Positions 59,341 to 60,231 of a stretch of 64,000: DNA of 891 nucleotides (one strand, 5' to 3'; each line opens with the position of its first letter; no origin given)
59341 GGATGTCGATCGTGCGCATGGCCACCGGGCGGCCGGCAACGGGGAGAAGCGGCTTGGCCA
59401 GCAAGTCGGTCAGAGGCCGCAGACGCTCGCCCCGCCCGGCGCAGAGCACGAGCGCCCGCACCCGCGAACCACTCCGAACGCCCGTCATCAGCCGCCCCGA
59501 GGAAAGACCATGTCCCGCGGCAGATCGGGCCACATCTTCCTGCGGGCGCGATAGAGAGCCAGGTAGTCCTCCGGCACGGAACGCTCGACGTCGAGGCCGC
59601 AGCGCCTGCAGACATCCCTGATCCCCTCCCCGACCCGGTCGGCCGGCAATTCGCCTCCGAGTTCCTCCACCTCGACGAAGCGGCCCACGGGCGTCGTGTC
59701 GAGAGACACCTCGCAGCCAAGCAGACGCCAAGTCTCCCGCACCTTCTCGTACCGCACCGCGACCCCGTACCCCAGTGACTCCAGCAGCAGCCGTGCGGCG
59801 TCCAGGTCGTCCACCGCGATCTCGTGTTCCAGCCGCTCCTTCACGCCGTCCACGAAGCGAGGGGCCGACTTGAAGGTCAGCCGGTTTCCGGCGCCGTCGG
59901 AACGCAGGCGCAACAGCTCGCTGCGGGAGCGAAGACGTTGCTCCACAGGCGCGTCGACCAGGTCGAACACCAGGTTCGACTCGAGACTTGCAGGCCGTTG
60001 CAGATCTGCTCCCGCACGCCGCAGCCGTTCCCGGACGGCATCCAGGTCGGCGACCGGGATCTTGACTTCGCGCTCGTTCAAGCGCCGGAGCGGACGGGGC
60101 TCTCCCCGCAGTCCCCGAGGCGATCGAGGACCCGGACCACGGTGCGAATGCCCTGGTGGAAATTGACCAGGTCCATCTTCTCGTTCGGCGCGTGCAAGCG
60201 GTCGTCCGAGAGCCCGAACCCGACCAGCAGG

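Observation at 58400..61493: M20 peptidase, CYTH triphosphate-tunnel enzyme and sugar nucleotidyltransferase linked by overlapping stop/start codons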

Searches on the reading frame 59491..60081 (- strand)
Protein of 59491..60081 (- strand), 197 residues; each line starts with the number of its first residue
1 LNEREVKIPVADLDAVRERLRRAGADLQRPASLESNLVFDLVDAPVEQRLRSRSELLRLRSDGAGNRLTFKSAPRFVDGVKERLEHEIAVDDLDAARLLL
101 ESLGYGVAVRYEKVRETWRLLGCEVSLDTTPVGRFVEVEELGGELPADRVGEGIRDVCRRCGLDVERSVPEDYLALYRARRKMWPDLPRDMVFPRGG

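Call 7: search_protein_families(library=pfam, proteins=[window:59491-60081:-], max_evalue=0.01)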
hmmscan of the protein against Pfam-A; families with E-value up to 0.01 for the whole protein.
window:59491-60081:- (197 aa): 2 families
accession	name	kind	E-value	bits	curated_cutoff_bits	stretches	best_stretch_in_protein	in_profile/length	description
PF01928.26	CYTH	-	3.1e-09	37.4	23.2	1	2-140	2-145/179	CYTH domain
PF13669.12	Glyoxalase_4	-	0.0043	17.8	27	0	87-167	4-81/109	Glyoxalase/Bleomycin resistance protein/Dioxygenase superfamily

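Call 8: search_protein_families(library=ncbifam, proteins=[window:59491-60081:-], max_evalue=0.01)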
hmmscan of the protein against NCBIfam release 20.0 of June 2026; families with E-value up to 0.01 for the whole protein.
window:59491-60081:- (197 aa): 1 family
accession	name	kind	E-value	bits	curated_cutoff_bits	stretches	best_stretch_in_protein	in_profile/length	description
TIGR00318.1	cyaB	equivalog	3.4e-11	43.3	57.95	1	3-176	3-171/174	class IV adenylate cyclase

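Call 9: find_homologous_proteins(query=window:59491-60081:-, max_evalue=0.001)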
Query window:59491-60081:- (197 aa): 286 proteins with E <= 0.001 among 2898 candidates; the best 120 are listed.
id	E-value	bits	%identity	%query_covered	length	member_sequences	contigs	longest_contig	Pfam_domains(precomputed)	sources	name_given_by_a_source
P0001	1.0e-122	425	100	100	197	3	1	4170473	PF01928.27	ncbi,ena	-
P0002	5.2e-100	351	86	98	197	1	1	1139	PF01928.27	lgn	-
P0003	1.1e-99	350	85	99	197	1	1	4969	PF01928.27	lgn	-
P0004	6.2e-90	318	80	98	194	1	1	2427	PF01928.27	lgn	-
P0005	2.3e-89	316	80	98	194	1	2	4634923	PF01928.27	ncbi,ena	-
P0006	5.8e-89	315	80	98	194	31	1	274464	PF01928.27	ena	-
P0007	1.4e-88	314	79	98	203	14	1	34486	PF01928.27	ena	-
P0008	1.2e-87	311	78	100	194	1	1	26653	PF01928.27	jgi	jgi:adenylate cyclase class 2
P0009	2.4e-87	310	80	98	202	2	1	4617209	PF01928.27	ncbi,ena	-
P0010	9.9e-87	308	77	100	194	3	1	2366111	PF01928.27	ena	-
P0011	1.4e-86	307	79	98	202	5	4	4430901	PF01928.27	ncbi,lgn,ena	-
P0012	3.7e-86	306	79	98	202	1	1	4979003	PF01928.27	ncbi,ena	-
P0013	5.1e-86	305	79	98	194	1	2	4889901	PF01928.27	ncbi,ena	-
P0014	3.3e-85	303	79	98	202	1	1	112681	PF01928.27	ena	-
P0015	4.8e-85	302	76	99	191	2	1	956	PF01928.27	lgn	-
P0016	6.3e-85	302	77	98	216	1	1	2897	PF01928.27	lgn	-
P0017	1.2e-84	301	79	98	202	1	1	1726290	PF01928.27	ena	-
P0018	1.2e-84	301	75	98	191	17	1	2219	PF01928.27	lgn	-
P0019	2.4e-84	300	77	98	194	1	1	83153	PF01928.27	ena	-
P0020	3.1e-84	299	77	98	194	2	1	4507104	PF01928.27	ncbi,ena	-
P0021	4.4e-84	299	77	98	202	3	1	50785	PF01928.27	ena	-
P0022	2.2e-83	297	76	98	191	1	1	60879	PF01928.27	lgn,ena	-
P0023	2.9e-83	296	75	98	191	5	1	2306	PF01928.27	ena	-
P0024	4.4e-83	296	77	98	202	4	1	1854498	PF01928.27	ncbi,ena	-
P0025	5.2e-83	295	78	98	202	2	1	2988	PF01928.27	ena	-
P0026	5.8e-83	295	74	99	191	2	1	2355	PF01928.27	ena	-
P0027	3.0e-82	293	74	100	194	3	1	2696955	PF01928.27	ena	-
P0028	1.7e-69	251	65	99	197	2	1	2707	PF01928.27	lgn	-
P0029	4.5e-68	247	66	98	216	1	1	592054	PF01928.27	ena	-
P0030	3.0e-67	244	65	99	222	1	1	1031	PF01928.27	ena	-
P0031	8.5e-67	243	63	97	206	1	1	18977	PF01928.27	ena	-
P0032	3.7e-66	240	65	97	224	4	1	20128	PF01928.27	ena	-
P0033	1.1e-64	236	63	98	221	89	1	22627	PF01928.27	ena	-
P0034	4.3e-64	234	63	97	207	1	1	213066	PF01928.27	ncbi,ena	-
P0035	5.2e-64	233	61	99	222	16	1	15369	PF01928.27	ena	-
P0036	1.6e-63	232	63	98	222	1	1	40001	PF01928.27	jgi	jgi:adenylate cyclase class 2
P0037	2.4e-63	231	65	97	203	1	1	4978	PF01928.27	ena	-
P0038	1.5e-62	229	62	98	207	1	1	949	PF01928.27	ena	-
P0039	3.4e-61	224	60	99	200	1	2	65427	PF01928.27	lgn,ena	-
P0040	3.1e-60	221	60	97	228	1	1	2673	PF01928.27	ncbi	-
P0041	3.9e-60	221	58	99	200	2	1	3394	PF01928.27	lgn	-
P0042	1.7e-59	219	60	97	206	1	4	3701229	PF01928.27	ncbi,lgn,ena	-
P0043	9.5e-55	203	58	97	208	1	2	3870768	PF01928.27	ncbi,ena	-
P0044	6.5e-54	201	65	82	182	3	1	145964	PF01928.27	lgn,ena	-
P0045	6.7e-53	197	62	84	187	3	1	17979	PF01928.27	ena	-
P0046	2.4e-50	189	59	84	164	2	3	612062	PF01928.27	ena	-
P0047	4.3e-41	159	51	97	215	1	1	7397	PF01928.27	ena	-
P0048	1.2e-38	151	50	97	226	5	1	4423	PF01928.27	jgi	jgi:predicted adenylyl cyclase CyaB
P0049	9.9e-36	141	47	97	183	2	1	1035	PF01928.27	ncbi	-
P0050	2.3e-35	140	48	97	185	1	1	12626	PF01928.27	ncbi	-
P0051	1.5e-34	137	46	97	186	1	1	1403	PF01928.27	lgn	-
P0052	2.3e-34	137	68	53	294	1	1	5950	PF01928.27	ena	-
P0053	3.1e-34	136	48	98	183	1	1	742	PF01928.27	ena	-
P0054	4.8e-34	136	45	97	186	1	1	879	PF01928.27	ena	-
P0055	1.2e-33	134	46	99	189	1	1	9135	PF01928.27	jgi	jgi:predicted adenylyl cyclase CyaB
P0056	1.5e-33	134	46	97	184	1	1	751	PF01928.27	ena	-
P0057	3.5e-33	133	48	98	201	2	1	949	PF01928.27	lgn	-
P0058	6.1e-32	129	45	97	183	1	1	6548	PF01928.27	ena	-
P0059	2.2e-31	127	42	97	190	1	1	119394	PF01928.27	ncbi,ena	-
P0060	2.7e-31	127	47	97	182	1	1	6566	PF01928.27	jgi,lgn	jgi:predicted adenylyl cyclase CyaB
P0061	6.5e-31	125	45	97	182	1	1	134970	PF01928.27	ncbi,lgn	ncbi:MAG: class IV adenylate cyclase [Thermoanaerobaculia bacterium]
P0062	8.5e-31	125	46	97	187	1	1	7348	PF01928.27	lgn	-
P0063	2.0e-30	124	44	99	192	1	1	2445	PF01928.27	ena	-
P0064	3.1e-30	123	46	97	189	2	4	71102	PF01928.27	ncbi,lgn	-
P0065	3.5e-30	123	44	99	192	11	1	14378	PF01928.27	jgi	jgi:adenylate cyclase class 2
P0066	5.2e-30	123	44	97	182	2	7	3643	PF01928.27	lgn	-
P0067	8.7e-30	122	44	99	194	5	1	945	PF01928.27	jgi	-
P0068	1.2e-29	121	43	99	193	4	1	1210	PF01928.27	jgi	-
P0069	1.2e-29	121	44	97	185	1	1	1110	PF01928.27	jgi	jgi:adenylate cyclase class 2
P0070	2.3e-29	120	44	97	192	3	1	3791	PF01928.27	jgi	jgi:adenylate cyclase class 2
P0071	6.4e-29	119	43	99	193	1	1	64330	PF01928.27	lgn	-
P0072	7.4e-29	119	43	97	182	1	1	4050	PF01928.27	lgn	-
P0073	7.8e-29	119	43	97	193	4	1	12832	PF01928.27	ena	-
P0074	2.0e-28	117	44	98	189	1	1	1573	PF01928.27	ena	-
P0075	2.6e-28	117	43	97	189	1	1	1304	PF01928.27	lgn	-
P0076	5.6e-28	116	44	98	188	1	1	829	PF01928.27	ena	-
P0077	2.3e-27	114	44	97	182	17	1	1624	PF01928.27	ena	-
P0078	5.2e-27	113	44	98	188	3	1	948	PF01928.27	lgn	-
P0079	5.3e-27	113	45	99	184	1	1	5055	PF01928.27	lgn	-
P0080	5.0e-26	110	43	98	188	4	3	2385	PF01928.27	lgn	-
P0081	5.2e-26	109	40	97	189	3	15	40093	PF01928.27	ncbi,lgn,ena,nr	ncbi:MAG TPA: class IV adenylate cyclase [Thermoanaerobaculaceae bacterium]|nr:class IV adenylate cy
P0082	1.4e-25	108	40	97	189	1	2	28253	PF01928.27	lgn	-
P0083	3.5e-24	104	40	97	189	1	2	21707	PF01928.27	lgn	-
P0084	4.2e-24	103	39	98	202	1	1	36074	PF01928.27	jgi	jgi:adenylate cyclase, class 2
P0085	6.3e-24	103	45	97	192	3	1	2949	PF01928.27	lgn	-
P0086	1.5e-23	101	46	92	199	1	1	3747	PF01928.27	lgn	-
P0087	1.8e-23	101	43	93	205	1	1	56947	PF01928.27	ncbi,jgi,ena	-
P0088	9.5e-23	99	41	97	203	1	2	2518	PF01928.27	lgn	-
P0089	2.5e-22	97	43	97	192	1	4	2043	PF01928.27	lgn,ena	-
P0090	1.3e-21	95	44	91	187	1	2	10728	PF01928.27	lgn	-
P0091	2.7e-21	94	44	78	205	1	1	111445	PF01928.27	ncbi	-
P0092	1.4e-20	92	41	89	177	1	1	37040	PF01928.27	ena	-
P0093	1.9e-20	91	43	94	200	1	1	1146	PF01928.27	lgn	-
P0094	3.7e-20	90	42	93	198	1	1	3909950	PF01928.27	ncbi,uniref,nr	ncbi:CYTH domain-containing protein [Pseudodesulfovibrio cashew]|uniref:CYTH domain-containing prote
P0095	8.2e-20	89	42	97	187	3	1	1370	PF01928.27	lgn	-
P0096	9.5e-20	89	38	98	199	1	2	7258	PF01928.27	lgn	-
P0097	1.3e-19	89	40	97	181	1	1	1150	PF01928.27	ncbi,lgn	-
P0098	1.4e-19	89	43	97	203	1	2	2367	PF01928.27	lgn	-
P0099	1.5e-19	88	43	93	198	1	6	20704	PF01928.27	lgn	-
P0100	2.8e-19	88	39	98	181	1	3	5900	PF01928.27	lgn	-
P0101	2.9e-19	87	47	72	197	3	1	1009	PF01928.27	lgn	-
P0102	3.0e-19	87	42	91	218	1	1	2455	PF01928.27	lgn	-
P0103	3.2e-19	87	43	85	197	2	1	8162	PF01928.27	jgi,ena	-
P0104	5.8e-19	86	36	98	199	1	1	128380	PF01928.27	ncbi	-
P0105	7.9e-19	86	39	96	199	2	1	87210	PF01928.27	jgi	-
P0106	1.1e-18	86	38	97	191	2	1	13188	PF01928.27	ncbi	-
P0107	1.3e-18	85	38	91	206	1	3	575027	PF01928.27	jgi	jgi:adenylate cyclase class 2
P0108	1.3e-18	85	40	93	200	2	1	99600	PF01928.27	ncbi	-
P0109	1.9e-18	85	44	90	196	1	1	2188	PF01928.27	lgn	-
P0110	2.3e-18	85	38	90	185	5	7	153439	PF01928.27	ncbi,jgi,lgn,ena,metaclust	jgi:adenylate cyclase class 2|metaclust:\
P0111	2.4e-18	85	40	94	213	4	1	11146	PF01928.27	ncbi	-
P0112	2.4e-18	84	41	77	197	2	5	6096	PF01928.27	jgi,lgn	-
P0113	2.6e-18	84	47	70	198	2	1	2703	PF01928.27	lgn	-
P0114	2.6e-18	84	41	91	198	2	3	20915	PF01928.27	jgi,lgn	jgi:adenylate cyclase class 2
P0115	2.8e-18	84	41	97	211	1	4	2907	PF01928.27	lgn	-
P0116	2.8e-18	84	48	70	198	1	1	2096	PF01928.27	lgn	-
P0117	3.1e-18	84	41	94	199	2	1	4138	PF01928.27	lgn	-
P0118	4.1e-18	84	40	87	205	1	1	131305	PF01928.27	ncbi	-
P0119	4.5e-18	84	48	70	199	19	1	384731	PF01928.27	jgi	-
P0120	5.2e-18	83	38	88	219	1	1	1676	PF01928.27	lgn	-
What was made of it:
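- Closest known: Class IV. Same: This is the name that public annotation gives to relatives (call 9).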

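Call 10: find_encoding_contigs(protein=P0001, flank=8000, max_places=2)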
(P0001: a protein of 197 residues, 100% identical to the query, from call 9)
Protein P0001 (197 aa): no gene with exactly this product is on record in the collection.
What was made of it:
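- Tried and rejected: The exact CYTH protein P0001 is not indexed for contig look-up (call 10).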

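Call 11: find_encoding_contigs(protein=P0042, flank=8000, max_places=3)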
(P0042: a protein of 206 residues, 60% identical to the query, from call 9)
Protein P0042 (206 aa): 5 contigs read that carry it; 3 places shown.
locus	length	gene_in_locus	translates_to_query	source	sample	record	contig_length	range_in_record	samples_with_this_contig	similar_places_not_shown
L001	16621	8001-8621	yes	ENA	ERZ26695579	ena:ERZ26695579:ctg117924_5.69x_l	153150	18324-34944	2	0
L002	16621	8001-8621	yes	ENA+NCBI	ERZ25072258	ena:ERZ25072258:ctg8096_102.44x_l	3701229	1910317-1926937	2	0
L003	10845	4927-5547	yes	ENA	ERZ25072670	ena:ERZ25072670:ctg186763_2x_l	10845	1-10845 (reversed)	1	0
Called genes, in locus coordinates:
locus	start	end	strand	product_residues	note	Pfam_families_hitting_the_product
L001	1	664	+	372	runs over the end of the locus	PF00712:DNA_pol3_beta, PF02767:DNA_pol3_beta_2, PF02768:DNA_pol3_beta_3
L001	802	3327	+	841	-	PF02518:HATPase_c, PF00204:DNA_gyraseB, PF01751:Toprim, PF18053:GyrB_insert (faint), PF00986:DNA_gyraseB_C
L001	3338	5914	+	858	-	PF00521:DNA_topoisoIV, PF03989:DNA_gyraseA_C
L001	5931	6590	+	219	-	PF00923:TAL_FSA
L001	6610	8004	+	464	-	PF01546:Peptidase_M20, PF07687:M20_dimer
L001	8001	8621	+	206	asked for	PF01928:CYTH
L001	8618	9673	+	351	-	PF00483:NTP_transferase, PF12804:NTP_transf_3, PF24894:Hexapep_GlmU (weak)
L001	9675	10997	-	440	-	PF14821:Thr_synth_N, PF00291:PALP, PF24857:THR4_C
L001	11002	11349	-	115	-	PF08544:GHMP_kinases_C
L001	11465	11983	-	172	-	PF00288:GHMP_kinases_N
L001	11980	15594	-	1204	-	PF00696:AA_kinase, PF22468:ACT_9, PF01842:ACT, PF22468:ACT_9, PF03447:NAD_binding_3, PF00742:Homoserine_dh, PF01118:Semialdhyde_dh, PF02774:Semialdhyde_dhC, +1 more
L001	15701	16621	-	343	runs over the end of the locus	PF05496:RuvB_N, PF00004:AAA, PF07728:AAA_5 (weak), PF17864:AAA_lid_4, PF05491:WHD_RuvB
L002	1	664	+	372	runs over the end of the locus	PF00712:DNA_pol3_beta, PF02767:DNA_pol3_beta_2, PF02768:DNA_pol3_beta_3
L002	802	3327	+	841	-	PF02518:HATPase_c, PF00204:DNA_gyraseB, PF01751:Toprim, PF18053:GyrB_insert (faint), PF00986:DNA_gyraseB_C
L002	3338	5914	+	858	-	PF00521:DNA_topoisoIV, PF03989:DNA_gyraseA_C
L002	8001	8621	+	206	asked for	PF01928:CYTH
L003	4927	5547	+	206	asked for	PF01928:CYTH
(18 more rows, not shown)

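Call 12: find_encoding_contigs(protein=P0061, flank=8000, max_places=3)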
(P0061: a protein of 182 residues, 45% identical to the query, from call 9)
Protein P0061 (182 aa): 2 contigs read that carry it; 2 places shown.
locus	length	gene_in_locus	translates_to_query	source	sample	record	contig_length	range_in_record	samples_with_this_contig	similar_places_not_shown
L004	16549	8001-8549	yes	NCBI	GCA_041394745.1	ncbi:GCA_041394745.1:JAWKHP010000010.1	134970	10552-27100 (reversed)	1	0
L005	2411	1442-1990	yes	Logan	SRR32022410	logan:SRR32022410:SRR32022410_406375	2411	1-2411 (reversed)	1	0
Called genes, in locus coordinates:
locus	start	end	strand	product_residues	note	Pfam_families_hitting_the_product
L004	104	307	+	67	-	-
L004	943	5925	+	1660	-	PF13750:Big_3_3 (faint), PF19077:Big_13 (faint), PF01364:Peptidase_C25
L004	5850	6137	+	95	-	PF01402:RHH_1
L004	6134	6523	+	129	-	PF01850:PIN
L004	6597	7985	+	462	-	PF01546:Peptidase_M20, PF07687:M20_dimer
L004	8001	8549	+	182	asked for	PF01928:CYTH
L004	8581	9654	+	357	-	PF00483:NTP_transferase, PF12804:NTP_transf_3, PF24894:Hexapep_GlmU (weak)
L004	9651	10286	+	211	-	PF00702:Hydrolase, PF12710:HAD, PF13419:HAD_2, PF13242:Hydrolase_like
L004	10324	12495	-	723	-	PF01839:FG-GAP (faint), PF13517:FG-GAP_3 (weak)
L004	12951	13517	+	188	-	-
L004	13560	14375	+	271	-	-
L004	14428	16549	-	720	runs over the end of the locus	PF07715:Plug, PF00593:TonB_dep_Rec_b-barrel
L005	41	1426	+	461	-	PF01546:Peptidase_M20, PF07687:M20_dimer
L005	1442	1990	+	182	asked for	PF01928:CYTH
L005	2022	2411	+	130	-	?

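Call 14: find_encoding_contigs(protein=P0094, flank=8000, max_places=2)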
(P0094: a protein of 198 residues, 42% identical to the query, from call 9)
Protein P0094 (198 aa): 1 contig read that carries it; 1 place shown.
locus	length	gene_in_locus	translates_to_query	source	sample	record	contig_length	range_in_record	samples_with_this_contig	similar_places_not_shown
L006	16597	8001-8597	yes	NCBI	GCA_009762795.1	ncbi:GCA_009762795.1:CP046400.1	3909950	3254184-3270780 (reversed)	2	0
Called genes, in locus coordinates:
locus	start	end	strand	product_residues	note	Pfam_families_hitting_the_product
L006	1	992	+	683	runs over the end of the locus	PF00009:GTP_EFTU, PF22042:EF-G_D2, PF03144:GTP_EFTU_D2, PF16658:RF3_C (weak), PF14492:EFG_III, PF03764:EFG_IV, PF00679:EFG_C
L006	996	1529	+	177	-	PF09835:DUF2062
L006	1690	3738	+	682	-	PF00989:PAS (weak), PF08448:PAS_4 (weak), PF13426:PAS_9, PF00015:MCPsignal, PF07700:HNOB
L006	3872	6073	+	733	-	PF01627:Hpt, PF02895:H-kinase_dim, PF02518:HATPase_c, PF01584:CheW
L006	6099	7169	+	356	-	PF00072:Response_reg, PF01339:CheB_methylest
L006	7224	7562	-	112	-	PF02641:DUF190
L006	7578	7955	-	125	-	PF02537:CRCB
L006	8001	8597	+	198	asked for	PF01928:CYTH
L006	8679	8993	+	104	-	PF02617:ClpS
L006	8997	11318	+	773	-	PF02861:Clp_N, PF00004:AAA, PF17871:AAA_lid_9, PF00004:AAA, PF07724:AAA_2, PF07728:AAA_5, PF13401:AAA_22 (weak), PF10431:ClpB_D2-small, +8 more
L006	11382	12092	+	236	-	PF03588:Leu_Phe_trans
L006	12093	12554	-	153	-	-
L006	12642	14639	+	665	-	PF00270:DEAD (weak), PF04851:ResIII, PF17757:UvrB_inter, PF27431:UvrB_3rd, PF00271:Helicase_C, PF12344:UvrB, PF02151:UVR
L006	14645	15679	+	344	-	PF07885:Ion_trans_2, PF02254:TrkA_N, PF02080:TrkA_C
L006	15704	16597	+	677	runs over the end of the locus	PF22745:Nlig-Ia, PF01653:DNA_ligase_aden, PF03120:OB_DNA_ligase, PF00633:HHH (faint), PF14520:HHH_5 (faint), PF12826:HHH_2, PF00533:BRCT, PF12738:PTCB-BRCT (weak)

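Call 15: find_encoding_contigs(protein=P0110, flank=8000, max_places=3)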
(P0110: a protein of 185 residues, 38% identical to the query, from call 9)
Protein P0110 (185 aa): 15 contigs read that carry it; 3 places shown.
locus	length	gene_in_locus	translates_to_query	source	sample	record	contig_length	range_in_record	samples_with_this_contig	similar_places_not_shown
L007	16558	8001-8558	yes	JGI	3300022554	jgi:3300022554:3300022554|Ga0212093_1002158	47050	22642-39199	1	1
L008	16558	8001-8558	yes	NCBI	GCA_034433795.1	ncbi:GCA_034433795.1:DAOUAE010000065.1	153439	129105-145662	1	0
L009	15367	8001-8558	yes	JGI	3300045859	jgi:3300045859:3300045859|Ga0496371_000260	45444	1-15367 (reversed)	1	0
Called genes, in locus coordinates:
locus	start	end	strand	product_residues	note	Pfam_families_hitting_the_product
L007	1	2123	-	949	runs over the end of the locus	-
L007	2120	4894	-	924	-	PF10131:PTPS_related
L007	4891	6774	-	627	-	PF13231:PMT_2 (weak)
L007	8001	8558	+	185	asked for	PF01928:CYTH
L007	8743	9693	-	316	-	PF02129:Peptidase_S15, PF05448:AXE1 (faint), PF00561:Abhydrolase_1, PF01738:DLH (faint), PF12146:Hydrolase_4, PF12697:Abhydrolase_6, PF00326:Peptidase_S9 (faint), PF02230:Abhydrolase_2 (faint), +1 more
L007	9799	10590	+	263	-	PF00106:adh_short, PF08659:KR, PF13561:adh_short_C2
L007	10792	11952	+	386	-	PF01321:Creatinase_N (weak), PF00557:Peptidase_M24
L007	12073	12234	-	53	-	-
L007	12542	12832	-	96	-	-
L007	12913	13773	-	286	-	PF01063:Aminotran_4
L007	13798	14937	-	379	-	PF02746:MR_MLE_N, PF13378:MR_MLE_C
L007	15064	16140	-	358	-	-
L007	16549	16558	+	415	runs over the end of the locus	PF08331:QueG_DUF1730, PF13484:Fer4_16, PF13646:HEAT_2, PF03130:HEAT_PBS (faint)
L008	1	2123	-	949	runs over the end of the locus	-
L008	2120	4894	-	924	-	PF10131:PTPS_related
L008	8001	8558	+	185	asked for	PF01928:CYTH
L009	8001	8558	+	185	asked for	PF01928:CYTH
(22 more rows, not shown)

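Call 16: find_encoding_contigs(protein=P0104, flank=8000, max_places=2)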
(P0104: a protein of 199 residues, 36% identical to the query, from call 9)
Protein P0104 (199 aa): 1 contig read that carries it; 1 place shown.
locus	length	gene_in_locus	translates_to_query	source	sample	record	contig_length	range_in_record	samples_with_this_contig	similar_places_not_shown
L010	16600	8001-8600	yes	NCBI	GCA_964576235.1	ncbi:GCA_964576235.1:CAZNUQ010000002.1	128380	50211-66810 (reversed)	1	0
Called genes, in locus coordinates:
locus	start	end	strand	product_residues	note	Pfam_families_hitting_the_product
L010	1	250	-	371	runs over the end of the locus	PF00989:PAS, PF13188:PAS_8 (weak), PF08448:PAS_4, PF13426:PAS_9, PF00512:HisKA (weak), PF13581:HATPase_c_2 (weak), PF02518:HATPase_c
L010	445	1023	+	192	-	PF09335:VTT_dom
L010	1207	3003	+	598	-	PF00015:MCPsignal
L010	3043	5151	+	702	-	PF01627:Hpt, PF02895:H-kinase_dim, PF02518:HATPase_c, PF01584:CheW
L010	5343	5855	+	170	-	PF01584:CheW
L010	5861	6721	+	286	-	PF03705:CheR_N, PF01739:CheR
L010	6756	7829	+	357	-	PF00072:Response_reg, PF01339:CheB_methylest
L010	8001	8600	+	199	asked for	PF01928:CYTH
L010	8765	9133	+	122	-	PF02617:ClpS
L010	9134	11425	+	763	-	PF02861:Clp_N, PF23569:NBD_SMAX1 (weak), PF00004:AAA, PF17871:AAA_lid_9, PF00004:AAA, PF07724:AAA_2, PF07728:AAA_5, PF10431:ClpB_D2-small, +8 more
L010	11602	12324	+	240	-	PF03588:Leu_Phe_trans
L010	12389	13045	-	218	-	PF04199:Cyclase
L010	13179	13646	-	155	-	PF02085:Cytochrom_CIII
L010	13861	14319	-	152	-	PF00571:CBS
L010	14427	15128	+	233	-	PF01135:PCMT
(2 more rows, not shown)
